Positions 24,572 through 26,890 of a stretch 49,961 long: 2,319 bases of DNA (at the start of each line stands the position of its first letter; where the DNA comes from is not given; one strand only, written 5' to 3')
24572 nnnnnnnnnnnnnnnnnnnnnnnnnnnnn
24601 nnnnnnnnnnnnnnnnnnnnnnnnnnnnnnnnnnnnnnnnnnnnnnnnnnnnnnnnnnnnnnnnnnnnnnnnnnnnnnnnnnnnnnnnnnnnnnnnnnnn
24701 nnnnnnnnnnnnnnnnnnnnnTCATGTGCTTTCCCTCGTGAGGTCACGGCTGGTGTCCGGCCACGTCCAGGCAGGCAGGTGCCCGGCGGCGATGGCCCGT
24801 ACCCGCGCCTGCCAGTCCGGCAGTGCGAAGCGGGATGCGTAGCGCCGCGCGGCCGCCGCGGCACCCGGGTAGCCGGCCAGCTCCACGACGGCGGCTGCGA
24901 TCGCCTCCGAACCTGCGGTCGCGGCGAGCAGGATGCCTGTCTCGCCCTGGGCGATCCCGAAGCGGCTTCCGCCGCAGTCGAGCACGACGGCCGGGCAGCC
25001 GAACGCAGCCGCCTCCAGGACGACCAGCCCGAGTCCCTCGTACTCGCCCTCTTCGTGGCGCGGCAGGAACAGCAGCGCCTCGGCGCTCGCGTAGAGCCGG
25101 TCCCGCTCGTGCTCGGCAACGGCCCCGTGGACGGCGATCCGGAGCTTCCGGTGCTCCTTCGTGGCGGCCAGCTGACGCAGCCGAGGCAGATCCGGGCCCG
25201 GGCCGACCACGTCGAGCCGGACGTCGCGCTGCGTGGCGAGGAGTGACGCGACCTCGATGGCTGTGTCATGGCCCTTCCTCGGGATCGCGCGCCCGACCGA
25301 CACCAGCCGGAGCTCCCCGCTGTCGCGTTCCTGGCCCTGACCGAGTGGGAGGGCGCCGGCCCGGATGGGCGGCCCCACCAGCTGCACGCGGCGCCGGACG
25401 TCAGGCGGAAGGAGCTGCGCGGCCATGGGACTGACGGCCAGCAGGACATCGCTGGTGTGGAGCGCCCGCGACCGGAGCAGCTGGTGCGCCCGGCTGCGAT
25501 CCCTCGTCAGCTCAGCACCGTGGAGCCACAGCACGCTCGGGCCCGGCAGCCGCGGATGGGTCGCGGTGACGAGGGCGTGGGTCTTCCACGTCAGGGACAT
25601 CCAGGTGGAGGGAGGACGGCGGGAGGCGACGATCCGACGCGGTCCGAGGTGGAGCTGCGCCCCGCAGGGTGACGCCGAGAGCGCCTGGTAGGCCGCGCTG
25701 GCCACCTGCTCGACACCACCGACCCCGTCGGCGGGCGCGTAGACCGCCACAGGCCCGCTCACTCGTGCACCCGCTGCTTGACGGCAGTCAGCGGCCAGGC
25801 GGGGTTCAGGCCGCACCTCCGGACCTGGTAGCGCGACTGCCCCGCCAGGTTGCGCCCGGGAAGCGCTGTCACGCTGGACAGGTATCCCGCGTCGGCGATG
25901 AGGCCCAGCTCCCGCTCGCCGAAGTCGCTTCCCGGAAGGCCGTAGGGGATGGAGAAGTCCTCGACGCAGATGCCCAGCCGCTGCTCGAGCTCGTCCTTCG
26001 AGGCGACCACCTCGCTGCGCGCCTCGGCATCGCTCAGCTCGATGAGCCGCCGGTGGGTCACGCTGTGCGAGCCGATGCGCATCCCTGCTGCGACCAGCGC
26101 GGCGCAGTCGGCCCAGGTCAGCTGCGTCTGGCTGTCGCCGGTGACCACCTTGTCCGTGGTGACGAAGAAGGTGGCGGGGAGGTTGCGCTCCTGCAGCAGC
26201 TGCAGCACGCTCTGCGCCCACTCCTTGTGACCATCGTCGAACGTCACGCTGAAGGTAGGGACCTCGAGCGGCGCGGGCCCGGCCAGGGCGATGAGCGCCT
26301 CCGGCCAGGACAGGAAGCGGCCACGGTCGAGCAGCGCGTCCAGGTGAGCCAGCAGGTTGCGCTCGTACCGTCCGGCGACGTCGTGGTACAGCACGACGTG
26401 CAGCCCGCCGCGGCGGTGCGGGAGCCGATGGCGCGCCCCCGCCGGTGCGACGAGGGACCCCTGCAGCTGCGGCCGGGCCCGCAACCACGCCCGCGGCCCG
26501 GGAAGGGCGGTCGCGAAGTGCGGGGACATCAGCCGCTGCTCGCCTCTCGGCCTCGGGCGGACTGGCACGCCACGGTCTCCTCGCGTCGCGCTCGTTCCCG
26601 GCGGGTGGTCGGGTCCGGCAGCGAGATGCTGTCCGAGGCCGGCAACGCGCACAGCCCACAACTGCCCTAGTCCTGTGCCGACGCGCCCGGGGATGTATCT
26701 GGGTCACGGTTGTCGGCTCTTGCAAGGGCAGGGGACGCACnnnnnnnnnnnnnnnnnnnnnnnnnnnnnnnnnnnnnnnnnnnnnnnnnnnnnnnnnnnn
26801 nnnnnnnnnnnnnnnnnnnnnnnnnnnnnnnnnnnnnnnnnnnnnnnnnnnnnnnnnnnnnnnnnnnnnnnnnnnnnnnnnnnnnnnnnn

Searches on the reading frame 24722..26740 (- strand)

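Call 29: search_protein_families(library=pfam, proteins=[window:24722-26740:-], max_evalue=0.001)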
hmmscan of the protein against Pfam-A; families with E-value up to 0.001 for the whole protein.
window:24722-26740:- (672 aa): 2 families
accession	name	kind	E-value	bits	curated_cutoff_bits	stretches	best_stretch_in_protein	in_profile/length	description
PF13692.12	Glyco_trans_1_4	-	3.7e-22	79.6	27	1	478-621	3-139/142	Glycosyl transferases group 1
PF00534.26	Glycos_transf_1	-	4.7e-22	78.8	26.4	1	471-621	10-155/172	Glycosyl transferases group 1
